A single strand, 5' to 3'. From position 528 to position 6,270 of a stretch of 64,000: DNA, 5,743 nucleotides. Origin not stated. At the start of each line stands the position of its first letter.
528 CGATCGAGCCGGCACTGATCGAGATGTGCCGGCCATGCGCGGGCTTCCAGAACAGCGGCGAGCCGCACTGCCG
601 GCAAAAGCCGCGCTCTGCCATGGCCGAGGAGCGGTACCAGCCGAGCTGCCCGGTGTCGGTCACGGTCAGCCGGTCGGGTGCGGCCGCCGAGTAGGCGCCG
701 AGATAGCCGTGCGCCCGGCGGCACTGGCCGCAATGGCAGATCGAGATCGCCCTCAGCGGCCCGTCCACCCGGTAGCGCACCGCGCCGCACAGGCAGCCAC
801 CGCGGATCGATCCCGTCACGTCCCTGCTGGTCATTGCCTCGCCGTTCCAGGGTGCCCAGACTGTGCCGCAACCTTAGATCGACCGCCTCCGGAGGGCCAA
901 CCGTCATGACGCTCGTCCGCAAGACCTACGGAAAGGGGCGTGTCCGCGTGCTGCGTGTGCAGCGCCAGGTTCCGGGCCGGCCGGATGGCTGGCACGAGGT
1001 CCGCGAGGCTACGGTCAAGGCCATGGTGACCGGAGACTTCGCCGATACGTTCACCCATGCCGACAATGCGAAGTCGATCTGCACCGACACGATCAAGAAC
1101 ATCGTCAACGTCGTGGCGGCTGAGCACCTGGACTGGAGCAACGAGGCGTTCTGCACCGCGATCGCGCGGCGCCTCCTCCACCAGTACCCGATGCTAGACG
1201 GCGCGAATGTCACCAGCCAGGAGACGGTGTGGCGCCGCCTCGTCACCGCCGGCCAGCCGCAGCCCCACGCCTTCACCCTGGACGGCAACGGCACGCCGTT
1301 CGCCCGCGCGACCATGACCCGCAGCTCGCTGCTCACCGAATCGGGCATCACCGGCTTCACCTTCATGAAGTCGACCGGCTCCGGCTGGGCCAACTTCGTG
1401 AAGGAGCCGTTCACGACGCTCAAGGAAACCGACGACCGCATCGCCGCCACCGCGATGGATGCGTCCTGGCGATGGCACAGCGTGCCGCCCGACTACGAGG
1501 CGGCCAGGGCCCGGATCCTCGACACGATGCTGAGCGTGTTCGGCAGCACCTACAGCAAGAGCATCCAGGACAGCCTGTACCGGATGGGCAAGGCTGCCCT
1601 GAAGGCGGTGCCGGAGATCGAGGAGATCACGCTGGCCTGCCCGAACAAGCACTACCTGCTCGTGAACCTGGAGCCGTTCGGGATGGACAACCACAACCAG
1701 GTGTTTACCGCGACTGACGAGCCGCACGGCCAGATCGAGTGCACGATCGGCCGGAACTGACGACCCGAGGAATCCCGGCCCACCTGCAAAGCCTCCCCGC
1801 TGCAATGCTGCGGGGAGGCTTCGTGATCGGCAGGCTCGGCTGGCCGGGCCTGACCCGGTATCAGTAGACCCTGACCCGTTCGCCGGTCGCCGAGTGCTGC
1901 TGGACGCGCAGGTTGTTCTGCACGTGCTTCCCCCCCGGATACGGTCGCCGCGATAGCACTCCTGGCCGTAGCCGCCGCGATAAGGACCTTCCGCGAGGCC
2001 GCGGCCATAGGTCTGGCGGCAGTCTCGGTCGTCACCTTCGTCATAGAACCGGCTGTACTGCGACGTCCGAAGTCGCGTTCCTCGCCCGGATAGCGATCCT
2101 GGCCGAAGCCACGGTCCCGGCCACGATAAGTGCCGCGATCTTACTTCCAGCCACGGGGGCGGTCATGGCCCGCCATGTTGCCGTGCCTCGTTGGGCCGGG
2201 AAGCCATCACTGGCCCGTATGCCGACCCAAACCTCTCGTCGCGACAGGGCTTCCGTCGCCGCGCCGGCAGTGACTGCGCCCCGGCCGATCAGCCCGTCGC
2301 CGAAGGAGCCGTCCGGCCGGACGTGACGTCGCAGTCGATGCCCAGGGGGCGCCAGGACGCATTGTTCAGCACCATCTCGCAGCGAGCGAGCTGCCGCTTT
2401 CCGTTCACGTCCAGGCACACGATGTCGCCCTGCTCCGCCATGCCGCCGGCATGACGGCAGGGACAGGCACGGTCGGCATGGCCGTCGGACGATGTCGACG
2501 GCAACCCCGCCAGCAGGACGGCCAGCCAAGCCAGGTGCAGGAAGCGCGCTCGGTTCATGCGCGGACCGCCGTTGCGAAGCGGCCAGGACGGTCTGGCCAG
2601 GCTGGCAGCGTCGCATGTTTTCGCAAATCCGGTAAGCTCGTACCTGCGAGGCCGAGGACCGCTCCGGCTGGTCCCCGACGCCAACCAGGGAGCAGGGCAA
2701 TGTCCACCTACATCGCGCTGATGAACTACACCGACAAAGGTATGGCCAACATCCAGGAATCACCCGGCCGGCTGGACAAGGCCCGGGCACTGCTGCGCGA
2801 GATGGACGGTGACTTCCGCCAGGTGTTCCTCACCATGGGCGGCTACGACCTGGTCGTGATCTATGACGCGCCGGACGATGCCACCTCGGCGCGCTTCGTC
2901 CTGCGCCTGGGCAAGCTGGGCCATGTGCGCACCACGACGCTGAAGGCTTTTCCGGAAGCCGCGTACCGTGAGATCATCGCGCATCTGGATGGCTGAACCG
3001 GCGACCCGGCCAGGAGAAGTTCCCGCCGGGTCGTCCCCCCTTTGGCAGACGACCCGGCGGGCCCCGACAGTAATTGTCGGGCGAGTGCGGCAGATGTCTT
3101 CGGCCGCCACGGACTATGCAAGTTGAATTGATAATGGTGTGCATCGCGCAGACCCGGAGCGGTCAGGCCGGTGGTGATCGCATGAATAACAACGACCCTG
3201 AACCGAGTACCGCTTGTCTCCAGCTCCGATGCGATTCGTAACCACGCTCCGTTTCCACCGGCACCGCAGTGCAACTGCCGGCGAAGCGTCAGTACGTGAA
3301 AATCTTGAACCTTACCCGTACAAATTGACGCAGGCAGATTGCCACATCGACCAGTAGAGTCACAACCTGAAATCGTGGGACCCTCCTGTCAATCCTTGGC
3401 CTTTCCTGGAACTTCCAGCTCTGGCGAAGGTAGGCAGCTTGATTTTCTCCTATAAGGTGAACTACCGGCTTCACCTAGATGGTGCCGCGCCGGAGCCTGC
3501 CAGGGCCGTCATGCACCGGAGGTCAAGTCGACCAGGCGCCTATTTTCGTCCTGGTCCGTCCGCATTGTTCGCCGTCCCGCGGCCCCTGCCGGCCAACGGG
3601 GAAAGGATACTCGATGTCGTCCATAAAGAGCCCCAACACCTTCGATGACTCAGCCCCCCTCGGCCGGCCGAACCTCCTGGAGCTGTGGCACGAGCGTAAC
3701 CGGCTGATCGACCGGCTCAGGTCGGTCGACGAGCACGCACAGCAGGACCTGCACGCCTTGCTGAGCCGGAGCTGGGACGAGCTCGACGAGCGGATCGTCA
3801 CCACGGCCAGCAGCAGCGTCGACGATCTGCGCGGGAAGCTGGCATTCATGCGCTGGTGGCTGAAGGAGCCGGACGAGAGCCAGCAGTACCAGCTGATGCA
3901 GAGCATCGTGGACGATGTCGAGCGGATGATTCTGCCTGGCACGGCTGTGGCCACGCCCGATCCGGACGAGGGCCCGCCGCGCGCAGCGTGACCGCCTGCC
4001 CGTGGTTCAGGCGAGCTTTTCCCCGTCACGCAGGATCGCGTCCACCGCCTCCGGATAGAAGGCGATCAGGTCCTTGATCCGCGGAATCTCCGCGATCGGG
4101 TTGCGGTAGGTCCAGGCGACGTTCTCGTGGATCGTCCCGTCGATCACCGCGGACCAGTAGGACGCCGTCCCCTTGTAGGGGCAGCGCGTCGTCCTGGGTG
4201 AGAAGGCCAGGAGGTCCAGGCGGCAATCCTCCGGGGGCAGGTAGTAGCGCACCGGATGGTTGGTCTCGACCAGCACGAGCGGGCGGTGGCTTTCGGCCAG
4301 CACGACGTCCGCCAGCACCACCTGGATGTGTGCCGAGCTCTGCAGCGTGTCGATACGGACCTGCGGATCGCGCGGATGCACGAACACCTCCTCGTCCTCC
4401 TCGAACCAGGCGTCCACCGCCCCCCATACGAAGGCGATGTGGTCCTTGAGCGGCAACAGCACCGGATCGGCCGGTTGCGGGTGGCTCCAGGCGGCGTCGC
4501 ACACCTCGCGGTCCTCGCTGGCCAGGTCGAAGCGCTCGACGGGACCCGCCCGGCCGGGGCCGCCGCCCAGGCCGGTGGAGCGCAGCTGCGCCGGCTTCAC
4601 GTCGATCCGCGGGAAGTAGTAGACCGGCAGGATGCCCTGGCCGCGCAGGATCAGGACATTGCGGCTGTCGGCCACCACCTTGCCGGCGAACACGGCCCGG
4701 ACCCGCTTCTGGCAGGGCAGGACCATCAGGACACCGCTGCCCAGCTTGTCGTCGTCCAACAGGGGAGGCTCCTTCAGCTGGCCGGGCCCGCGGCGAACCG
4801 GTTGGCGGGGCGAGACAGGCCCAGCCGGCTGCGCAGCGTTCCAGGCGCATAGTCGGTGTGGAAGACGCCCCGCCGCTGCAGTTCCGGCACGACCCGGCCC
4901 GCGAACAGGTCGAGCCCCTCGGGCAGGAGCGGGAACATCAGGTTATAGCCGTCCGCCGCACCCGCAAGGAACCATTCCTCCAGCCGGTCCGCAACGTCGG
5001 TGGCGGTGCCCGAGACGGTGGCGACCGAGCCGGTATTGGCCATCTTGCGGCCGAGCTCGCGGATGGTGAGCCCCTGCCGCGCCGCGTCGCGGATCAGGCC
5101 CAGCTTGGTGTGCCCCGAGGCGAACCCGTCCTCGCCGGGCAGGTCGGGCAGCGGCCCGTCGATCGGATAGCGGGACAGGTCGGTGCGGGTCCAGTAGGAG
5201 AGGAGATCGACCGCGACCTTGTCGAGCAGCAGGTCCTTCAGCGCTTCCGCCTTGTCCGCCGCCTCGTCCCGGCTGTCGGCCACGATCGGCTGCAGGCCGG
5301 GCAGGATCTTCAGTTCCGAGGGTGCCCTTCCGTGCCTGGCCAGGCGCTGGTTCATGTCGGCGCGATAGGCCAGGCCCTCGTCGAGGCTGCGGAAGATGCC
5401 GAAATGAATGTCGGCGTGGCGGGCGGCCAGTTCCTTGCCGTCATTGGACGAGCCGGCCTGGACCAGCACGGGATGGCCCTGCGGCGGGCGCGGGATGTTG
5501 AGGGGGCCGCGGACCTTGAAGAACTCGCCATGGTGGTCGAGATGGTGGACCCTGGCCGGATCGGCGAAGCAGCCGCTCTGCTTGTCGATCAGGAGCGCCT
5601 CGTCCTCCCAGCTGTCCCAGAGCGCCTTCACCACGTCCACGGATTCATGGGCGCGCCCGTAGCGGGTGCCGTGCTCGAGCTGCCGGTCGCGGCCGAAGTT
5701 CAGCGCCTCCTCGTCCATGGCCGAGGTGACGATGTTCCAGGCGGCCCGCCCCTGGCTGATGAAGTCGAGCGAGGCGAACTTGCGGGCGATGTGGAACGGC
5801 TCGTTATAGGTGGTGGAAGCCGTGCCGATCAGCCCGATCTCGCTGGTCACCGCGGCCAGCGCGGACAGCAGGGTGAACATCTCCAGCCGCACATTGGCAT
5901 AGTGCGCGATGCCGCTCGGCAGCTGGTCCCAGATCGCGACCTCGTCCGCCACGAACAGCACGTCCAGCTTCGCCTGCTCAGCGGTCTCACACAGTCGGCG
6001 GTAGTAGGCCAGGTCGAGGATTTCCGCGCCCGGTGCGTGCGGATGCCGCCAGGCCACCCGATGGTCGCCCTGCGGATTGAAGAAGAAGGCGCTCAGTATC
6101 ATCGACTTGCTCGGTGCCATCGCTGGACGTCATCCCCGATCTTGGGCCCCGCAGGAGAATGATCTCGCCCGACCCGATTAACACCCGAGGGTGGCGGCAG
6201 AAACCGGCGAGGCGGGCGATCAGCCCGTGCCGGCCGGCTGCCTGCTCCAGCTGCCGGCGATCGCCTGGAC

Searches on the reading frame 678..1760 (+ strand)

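Call 27: search_protein_families(library=pfam, proteins=[window:678-1760:+], max_evalue=1)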
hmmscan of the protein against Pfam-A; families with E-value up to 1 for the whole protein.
window:678-1760:+ (360 aa): 1 family
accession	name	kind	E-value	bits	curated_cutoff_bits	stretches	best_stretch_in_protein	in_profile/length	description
PF01014.23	Uricase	-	1.5e-47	161.9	25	2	221-354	2-140/140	Uricase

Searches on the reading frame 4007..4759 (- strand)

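Call 9: search_protein_families(library=pfam, proteins=[window:4007-4759:-], max_evalue=0.001)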
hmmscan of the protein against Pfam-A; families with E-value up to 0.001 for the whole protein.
window:4007-4759:- (250 aa): 1 family
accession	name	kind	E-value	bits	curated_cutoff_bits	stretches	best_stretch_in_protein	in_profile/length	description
PF04248.19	NTP_transf_9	-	6.7e-48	160.9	22.1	2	145-237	1-93/93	Domain of unknown function (DUF427)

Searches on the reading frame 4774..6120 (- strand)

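Call 9: search_protein_families(library=pfam, proteins=[window:4774-6120:-], max_evalue=0.001)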
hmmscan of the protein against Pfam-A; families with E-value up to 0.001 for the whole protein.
window:4774-6120:- (448 aa): 1 family
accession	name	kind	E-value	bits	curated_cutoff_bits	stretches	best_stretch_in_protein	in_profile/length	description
PF00296.26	Bac_luciferase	-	1.8e-49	169.3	27.9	1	24-388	9-312/314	Luciferase-like monooxygenase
